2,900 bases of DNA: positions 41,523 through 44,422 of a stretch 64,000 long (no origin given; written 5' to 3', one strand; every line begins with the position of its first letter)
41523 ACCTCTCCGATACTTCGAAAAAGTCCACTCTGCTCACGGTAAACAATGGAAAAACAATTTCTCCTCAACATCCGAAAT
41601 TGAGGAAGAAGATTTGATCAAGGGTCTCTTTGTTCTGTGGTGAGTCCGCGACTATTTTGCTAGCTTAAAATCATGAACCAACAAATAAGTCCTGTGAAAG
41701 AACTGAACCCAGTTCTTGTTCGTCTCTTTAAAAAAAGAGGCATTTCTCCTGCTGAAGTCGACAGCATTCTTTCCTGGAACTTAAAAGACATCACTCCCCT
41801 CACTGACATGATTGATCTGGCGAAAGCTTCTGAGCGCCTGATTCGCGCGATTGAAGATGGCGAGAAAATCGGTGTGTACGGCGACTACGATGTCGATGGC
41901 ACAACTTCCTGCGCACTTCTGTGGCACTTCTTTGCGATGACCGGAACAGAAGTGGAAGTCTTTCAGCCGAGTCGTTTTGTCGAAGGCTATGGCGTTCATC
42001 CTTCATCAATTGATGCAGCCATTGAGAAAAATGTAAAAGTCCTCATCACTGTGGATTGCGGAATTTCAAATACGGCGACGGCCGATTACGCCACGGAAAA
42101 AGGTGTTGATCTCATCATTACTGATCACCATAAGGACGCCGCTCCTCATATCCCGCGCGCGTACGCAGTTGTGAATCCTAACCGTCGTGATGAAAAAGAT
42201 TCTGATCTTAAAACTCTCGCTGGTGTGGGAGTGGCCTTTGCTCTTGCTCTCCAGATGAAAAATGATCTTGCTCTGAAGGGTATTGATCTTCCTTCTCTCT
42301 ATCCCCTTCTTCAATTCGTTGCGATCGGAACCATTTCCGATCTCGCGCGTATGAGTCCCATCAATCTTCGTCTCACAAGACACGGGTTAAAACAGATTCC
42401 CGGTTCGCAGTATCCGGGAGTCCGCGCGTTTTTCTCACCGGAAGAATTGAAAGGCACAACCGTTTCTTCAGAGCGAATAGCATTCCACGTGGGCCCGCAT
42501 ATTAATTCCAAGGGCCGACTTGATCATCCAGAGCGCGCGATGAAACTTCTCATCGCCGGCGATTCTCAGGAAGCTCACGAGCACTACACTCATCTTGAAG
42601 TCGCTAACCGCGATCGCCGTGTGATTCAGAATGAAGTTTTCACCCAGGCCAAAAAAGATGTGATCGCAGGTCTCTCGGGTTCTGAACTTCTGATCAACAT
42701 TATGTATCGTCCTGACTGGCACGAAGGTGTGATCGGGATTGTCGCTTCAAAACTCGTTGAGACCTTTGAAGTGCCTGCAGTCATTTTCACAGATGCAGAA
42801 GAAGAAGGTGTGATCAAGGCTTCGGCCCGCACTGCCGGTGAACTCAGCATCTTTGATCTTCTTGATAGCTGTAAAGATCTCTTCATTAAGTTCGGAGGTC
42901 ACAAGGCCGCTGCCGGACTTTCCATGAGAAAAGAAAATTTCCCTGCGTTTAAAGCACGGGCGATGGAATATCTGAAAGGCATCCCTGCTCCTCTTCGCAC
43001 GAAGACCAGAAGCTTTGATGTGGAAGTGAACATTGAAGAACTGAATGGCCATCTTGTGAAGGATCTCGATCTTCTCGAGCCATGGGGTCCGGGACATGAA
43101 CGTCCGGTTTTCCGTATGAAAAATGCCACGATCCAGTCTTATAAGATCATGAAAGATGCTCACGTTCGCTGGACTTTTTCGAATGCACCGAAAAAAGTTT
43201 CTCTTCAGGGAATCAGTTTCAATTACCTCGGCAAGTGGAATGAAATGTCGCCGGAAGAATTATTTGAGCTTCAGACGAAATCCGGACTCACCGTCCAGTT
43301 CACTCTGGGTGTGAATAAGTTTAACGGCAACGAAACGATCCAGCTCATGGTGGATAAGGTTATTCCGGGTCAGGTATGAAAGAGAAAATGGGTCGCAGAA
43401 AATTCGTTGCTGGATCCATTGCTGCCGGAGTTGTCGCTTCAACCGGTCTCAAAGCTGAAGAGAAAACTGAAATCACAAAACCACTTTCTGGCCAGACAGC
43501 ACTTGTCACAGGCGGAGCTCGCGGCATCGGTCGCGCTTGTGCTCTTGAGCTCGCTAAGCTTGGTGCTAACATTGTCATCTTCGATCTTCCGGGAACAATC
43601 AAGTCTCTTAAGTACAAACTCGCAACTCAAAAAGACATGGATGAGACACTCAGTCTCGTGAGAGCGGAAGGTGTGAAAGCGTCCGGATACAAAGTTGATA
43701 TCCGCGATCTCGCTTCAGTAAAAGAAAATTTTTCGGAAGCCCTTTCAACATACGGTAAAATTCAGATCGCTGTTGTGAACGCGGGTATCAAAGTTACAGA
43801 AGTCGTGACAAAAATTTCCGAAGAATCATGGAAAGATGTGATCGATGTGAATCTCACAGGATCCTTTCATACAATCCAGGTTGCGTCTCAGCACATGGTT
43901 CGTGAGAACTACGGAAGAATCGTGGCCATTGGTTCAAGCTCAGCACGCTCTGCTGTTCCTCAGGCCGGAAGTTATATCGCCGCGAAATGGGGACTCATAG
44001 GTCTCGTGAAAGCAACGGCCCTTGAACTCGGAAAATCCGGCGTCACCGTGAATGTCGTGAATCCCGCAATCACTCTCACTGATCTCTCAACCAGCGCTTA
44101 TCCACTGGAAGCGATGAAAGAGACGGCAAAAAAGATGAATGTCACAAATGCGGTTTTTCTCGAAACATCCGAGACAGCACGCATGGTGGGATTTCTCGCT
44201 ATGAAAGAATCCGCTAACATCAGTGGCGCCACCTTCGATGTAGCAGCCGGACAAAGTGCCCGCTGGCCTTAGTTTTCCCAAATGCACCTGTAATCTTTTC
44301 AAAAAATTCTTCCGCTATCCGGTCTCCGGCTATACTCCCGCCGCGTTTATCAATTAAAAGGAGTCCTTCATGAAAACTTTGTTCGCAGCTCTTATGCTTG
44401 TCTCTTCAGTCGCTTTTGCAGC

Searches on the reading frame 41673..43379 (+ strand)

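Call 60: search_protein_families(library=pfam, proteins=[window:41673-43379:+], max_evalue=0.0001)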
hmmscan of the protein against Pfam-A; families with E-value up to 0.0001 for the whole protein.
window:41673-43379:+ (568 aa): 3 families
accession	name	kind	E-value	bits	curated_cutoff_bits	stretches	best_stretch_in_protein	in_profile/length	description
PF01368.27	DHH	-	2.7e-22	79.8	28.1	1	65-197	1-107/125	DHH family, N-terminal domain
PF17768.7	RecJ_OB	-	3.3e-21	75.8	27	1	449-561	2-106/107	RecJ OB domain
PF02272.25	DHHA1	-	3.9e-15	56.6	25.9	1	344-435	9-101/102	DHHA1 domain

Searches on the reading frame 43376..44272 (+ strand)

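Call 60: search_protein_families(library=pfam, proteins=[window:43376-44272:+], max_evalue=0.0001)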
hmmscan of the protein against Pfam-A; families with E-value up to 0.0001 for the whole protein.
window:43376-44272:+ (298 aa): 3 families
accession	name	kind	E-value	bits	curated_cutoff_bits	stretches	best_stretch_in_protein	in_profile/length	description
PF00106.31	adh_short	-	5.8e-45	153.6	26.6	1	40-240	1-189/195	short chain dehydrogenase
PF13561.12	adh_short_C2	-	3.2e-42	145.2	27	1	48-292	3-234/236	Enoyl-(Acyl carrier protein) reductase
PF08659.16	KR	-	3.4e-11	43.8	22.6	1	41-213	2-162/180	KR domain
